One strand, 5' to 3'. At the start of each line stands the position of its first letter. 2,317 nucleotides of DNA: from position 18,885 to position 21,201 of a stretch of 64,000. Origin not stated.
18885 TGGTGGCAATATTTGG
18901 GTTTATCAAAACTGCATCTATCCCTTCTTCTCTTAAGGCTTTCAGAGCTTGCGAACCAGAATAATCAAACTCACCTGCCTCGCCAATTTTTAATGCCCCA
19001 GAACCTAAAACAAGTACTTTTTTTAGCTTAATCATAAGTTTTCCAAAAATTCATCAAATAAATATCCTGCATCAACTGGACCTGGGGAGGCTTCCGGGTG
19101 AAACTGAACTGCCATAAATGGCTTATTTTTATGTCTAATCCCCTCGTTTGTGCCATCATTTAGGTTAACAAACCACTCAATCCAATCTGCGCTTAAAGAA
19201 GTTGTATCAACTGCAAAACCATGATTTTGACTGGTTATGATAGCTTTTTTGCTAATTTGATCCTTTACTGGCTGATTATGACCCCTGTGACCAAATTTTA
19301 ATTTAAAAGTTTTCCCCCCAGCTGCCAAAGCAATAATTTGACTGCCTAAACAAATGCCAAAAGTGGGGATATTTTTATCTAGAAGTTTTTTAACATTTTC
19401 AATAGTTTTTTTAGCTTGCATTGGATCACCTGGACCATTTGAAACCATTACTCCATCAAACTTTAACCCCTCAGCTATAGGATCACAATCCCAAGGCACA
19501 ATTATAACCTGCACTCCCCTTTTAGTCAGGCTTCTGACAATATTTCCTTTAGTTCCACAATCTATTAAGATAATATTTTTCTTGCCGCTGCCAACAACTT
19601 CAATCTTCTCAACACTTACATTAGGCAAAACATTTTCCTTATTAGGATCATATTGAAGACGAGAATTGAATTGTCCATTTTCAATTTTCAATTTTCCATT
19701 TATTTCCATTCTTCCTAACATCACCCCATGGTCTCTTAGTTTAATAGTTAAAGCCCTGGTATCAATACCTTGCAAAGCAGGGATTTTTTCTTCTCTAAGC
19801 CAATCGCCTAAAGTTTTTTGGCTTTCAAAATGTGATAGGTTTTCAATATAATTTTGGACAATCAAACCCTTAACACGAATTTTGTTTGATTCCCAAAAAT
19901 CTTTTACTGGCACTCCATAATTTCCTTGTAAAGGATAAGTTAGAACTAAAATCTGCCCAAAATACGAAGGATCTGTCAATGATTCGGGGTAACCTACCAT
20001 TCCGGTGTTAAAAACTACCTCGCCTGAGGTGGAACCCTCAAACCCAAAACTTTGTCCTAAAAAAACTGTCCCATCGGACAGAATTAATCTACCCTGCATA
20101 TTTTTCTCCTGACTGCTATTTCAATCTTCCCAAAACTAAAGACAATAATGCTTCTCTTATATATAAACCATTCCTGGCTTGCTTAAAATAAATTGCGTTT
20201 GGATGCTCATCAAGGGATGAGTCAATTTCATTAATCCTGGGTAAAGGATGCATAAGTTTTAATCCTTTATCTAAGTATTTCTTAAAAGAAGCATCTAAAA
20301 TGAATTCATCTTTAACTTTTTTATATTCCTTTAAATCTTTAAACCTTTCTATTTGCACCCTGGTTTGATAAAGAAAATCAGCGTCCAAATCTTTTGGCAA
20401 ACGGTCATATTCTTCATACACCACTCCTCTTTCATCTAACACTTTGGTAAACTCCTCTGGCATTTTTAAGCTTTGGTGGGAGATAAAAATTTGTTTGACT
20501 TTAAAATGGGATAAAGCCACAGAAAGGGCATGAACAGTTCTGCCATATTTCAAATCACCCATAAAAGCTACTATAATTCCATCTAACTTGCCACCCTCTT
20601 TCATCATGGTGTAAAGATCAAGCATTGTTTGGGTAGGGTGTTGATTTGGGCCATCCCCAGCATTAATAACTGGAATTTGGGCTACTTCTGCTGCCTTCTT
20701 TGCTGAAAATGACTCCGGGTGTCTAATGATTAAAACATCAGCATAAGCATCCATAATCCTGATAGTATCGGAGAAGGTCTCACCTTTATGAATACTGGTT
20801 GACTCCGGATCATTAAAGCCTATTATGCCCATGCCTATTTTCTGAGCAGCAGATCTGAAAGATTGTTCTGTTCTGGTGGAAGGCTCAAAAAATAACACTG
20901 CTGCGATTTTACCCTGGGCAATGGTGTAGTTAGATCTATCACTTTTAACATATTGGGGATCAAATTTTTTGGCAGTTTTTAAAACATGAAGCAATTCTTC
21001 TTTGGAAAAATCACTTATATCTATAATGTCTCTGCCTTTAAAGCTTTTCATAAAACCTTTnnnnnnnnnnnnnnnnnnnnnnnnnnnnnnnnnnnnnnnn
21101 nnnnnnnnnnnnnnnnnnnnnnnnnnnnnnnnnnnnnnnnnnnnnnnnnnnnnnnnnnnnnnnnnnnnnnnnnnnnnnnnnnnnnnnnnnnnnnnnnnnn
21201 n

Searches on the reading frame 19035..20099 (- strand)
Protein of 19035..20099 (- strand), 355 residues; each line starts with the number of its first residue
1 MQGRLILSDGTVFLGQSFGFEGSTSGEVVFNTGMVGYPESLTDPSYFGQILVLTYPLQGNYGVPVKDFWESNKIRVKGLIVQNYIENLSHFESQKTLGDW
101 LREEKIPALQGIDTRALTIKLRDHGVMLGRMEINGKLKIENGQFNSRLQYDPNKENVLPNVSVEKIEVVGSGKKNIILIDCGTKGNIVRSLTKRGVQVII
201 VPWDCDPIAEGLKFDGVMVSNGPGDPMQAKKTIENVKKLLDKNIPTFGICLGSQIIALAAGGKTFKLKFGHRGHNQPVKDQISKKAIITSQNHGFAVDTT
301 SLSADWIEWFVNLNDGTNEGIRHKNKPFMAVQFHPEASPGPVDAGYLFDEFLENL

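Call 87: search_protein_families(library=pfam, proteins=[window:19035-20099:-], max_evalue=0.0001)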
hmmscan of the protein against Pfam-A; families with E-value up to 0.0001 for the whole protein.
window:19035-20099:- (355 aa): 3 families
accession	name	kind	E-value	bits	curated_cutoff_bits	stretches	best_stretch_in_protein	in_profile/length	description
PF00117.34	GATase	-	1.5e-54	185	22.8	1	178-353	2-189/190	Glutamine amidotransferase class-I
PF00988.28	CPSase_sm_chain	-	3.1e-50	169.7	27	1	5-130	1-125/126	Carbamoyl-phosphate synthase small chain, CPSase domain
PF07722.19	Peptidase_C26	-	5.7e-10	39.8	20.5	1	230-274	92-136/219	Peptidase C26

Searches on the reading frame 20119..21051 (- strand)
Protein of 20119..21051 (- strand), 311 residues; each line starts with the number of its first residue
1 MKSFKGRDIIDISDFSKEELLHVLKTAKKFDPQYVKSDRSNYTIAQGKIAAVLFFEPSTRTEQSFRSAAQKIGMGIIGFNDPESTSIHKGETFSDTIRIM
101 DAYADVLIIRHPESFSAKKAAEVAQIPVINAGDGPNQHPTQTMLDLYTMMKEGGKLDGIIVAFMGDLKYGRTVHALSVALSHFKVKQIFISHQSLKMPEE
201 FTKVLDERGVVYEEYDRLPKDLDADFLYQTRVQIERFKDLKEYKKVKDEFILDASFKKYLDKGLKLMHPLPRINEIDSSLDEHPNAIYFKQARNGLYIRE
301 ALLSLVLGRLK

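Call 87: search_protein_families(library=pfam, proteins=[window:20119-21051:-], max_evalue=0.0001)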
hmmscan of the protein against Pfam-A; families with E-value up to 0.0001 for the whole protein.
window:20119-21051:- (311 aa): 2 families
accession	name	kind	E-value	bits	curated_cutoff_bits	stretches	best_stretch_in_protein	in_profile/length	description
PF02729.26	OTCace_N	-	4.1e-43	147.4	29.9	1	7-150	1-147/148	Aspartate/ornithine carbamoyltransferase, carbamoyl-P binding domain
PF00185.30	OTCace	-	1.7e-22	80.6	29.4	1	157-305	1-156/157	Aspartate/ornithine carbamoyltransferase, Asp/Orn binding domain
